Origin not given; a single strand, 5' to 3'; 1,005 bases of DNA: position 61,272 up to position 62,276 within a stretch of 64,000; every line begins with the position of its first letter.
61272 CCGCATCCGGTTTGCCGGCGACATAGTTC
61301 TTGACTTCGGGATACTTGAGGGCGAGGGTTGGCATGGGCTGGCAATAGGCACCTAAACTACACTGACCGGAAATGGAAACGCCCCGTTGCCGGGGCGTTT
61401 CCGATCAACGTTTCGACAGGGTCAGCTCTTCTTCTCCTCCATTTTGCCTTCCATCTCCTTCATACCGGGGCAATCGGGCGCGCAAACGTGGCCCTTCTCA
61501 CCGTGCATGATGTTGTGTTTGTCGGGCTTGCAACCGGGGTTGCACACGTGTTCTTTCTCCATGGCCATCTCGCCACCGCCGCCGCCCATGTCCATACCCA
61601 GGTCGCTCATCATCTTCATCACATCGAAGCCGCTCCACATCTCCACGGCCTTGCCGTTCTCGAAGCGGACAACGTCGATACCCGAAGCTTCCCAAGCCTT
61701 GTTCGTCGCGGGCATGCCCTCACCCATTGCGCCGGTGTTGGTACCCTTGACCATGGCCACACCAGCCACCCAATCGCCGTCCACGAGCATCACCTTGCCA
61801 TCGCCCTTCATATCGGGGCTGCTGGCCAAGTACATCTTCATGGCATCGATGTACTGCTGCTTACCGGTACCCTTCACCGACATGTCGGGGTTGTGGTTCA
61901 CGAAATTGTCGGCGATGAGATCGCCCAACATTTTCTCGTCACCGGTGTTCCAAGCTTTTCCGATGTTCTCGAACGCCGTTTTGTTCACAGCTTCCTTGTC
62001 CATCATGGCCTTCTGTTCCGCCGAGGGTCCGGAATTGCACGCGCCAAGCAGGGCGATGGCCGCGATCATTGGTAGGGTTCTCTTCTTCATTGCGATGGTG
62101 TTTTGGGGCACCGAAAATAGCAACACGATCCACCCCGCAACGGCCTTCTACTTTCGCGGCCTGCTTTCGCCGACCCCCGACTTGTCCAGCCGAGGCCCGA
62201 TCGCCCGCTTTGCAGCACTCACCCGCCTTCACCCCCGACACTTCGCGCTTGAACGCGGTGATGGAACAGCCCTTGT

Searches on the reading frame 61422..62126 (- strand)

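Call 81: search_protein_families(library=pfam, proteins=[window:61422-62126:-], max_evalue=0.01)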
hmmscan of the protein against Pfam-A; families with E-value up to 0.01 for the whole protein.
window:61422-62126:- (234 aa): 3 families
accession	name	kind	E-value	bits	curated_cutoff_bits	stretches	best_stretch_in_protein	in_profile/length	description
PF07366.18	SnoaL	-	1.3e-24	86.8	28.4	1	57-176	9-126/126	SnoaL-like polyketide cyclase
PF12680.13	SnoaL_2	-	1.3e-14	55.1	27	1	58-163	7-102/102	SnoaL-like domain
PF14534.12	DUF4440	-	0.0041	18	25.2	1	51-148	4-93/107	Domain of unknown function (DUF4440)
